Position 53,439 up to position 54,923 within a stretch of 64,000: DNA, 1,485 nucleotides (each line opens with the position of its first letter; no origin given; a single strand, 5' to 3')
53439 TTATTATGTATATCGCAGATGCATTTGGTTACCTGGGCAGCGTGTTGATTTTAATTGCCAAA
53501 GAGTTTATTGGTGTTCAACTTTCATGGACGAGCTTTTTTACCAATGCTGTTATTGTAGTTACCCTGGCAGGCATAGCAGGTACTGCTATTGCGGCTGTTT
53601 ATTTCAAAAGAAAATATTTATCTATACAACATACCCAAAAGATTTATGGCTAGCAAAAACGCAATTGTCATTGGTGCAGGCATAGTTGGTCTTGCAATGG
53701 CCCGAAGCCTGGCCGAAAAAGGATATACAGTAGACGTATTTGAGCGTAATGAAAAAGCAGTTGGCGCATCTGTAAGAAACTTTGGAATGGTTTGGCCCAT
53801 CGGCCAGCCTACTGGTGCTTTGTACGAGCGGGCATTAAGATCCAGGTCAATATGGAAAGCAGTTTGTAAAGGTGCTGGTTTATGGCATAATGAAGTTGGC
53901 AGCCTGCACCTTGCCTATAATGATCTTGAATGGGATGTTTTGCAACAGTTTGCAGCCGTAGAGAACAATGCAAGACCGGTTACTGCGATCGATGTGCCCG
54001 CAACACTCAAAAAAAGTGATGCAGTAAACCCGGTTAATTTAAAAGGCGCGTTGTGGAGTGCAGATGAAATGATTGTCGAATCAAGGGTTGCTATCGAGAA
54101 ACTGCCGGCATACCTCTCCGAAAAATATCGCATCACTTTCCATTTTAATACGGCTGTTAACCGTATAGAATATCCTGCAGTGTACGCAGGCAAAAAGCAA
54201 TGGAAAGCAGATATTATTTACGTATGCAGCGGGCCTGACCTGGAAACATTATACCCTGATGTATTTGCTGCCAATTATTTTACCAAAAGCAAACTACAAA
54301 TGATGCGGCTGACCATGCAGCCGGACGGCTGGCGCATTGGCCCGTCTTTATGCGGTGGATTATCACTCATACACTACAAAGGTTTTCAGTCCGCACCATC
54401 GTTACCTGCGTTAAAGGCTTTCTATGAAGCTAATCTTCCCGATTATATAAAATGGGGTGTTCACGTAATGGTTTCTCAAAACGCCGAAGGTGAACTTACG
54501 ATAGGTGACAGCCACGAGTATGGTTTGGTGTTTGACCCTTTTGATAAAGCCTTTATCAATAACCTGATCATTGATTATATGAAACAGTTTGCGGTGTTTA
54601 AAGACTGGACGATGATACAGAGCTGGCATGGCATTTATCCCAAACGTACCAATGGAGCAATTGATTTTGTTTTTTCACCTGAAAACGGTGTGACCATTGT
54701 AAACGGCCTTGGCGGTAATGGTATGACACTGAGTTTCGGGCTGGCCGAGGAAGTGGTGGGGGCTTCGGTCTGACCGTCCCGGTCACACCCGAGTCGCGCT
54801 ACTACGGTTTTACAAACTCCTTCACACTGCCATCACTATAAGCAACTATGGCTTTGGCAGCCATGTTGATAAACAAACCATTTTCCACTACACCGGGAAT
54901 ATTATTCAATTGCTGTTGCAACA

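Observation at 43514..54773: SusC/SusD-linked putative (amino)phosphonate utilisation locus with an XRE-cupin regulator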

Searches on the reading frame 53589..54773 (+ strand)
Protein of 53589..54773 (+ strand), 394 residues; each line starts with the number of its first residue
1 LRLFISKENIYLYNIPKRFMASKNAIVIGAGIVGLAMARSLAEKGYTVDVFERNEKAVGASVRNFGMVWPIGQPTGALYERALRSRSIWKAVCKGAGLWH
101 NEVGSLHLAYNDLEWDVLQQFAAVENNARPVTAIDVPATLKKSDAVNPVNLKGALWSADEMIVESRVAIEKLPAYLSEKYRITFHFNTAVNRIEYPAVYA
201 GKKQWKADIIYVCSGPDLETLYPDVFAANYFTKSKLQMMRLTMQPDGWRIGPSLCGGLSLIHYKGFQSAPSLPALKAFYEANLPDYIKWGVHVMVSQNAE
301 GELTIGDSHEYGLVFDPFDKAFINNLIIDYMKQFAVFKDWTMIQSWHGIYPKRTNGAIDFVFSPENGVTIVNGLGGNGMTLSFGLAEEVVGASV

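Call 3: search_protein_families(library=pfam, proteins=[window:53589-54773:+], max_evalue=0.01)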
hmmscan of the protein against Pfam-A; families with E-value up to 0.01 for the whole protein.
window:53589-54773:+ (394 aa): 10 families
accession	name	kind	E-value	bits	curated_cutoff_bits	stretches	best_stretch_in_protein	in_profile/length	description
PF01266.30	DAO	-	8.9e-37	127.8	27.9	1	25-389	2-350/353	FAD dependent oxidoreductase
PF13450.12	NAD_binding_8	-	3.8e-07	30.7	21.9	1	27-58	1-32/68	NAD(P)-binding Rossmann-like domain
PF00070.33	Pyr_redox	-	2.8e-05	25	22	1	25-57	2-34/82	Pyridine nucleotide-disulphide oxidoreductase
PF03446.21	NAD_binding_2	-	0.00013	22.4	21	1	27-63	4-40/161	NAD binding domain of 6-phosphogluconate dehydrogenase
PF07992.20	Pyr_redox_2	-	0.00023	21.1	26.1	1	16-58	142-178/291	Pyridine nucleotide-disulphide oxidoreductase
PF00890.30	FAD_binding_2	-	0.00027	20.7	20.4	1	25-74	2-51/414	FAD binding domain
PF02737.24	3HCDH_N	-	0.00071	20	22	1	26-62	3-39/180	3-hydroxyacyl-CoA dehydrogenase, NAD binding domain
PF13738.12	Pyr_redox_3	-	0.0038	17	30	0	26-65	1-39/305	Pyridine nucleotide-disulphide oxidoreductase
PF03853.21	YjeF_N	-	0.0049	17.3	24.9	0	31-58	38-67/169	YjeF-related protein N-terminus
PF03486.20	HI0933_like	-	0.0082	16.1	50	0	24-57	2-35/244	HI0933-like protein Rossmann domain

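Call 4: search_protein_families(library=ncbifam, proteins=[window:53589-54773:+], max_evalue=0.01)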
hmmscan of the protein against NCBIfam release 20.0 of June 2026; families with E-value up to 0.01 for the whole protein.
window:53589-54773:+ (394 aa): 71 families (the best 25 are shown)
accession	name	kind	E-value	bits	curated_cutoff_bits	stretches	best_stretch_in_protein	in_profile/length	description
TIGR03364.1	HpnW_proposed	hypoth_equivalog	3.3e-123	411.3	285.1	1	25-388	3-365/365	TIGR03364 family FAD-dependent oxidoreductase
TIGR02352.1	thiamin_ThiO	equivalog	8.5e-20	71.1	250.8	1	26-244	2-228/351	glycine oxidase ThiO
TIGR03197.1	MnmC_Cterm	equivalog_domain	2.4e-13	50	174.2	1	25-221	2-206/400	FAD-dependent 5-carboxymethylaminomethyl-2-thiouridine(34) oxidoreductase MnmC1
NF002480.1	PRK01747.1-1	equivalog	3.5e-13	48.8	540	1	17-196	243-424/645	bifunctional tRNA (5-methylaminomethyl-2-thiouridine)(34)-methyltransferase MnmC2/FAD-dependent 5-carboxymethylaminomethyl-2-thiouridine(34)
NF033460.1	glycerol3P_ox_II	equivalog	1.3e-08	34.4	460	1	25-195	4-180/361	type 2 glycerol-3-phosphate oxidase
NF050086.1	pipecolate_AmaA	exception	2.6e-08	33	600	1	23-68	26-71/425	L-pipecolate oxidase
NF002481.1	PRK01747.1-2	equivalog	4.2e-08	32.5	600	1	8-137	224-345/611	bifunctional tRNA (5-methylaminomethyl-2-thiouridine)(34)-methyltransferase MnmC2/FAD-dependent 5-carboxymethylaminomethyl-2-thiouridine(34)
NF008726.1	PRK11728.1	equivalog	2.4e-07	29.9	299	1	25-215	3-199/389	L-2-hydroxyglutarate oxidase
NF042421.1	hydcarot_desat_CrtD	equivalog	3.7e-07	29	500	1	23-59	2-38/487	1-hydroxycarotenoid 3,4-desaturase CrtD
TIGR02734.1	crtI_fam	subfamily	1e-06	27.8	238.1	1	25-59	1-35/504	phytoene desaturase family protein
NF001933.0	PRK00711.1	subfamily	1.2e-06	27.9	383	1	25-68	3-47/429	D-amino acid dehydrogenase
NF045599.1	bili_reduct_long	exception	1.3e-06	26.9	750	1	21-59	380-418/641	bilirubin reductase, long form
NF005560.0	PRK07233.1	equivalog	1.5e-06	27.4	252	1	26-57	4-35/435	hypothetical protein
NF045663.1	diclust_near_Sec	equivalog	3.8e-06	25.3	530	1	21-60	105-144/759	pyridine nucleotide-disulfide oxidoreductase/dicluster-binding protein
NF005243.0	PRK06753.1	equivalog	1.1e-05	24.5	365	1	25-57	3-35/374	hypothetical protein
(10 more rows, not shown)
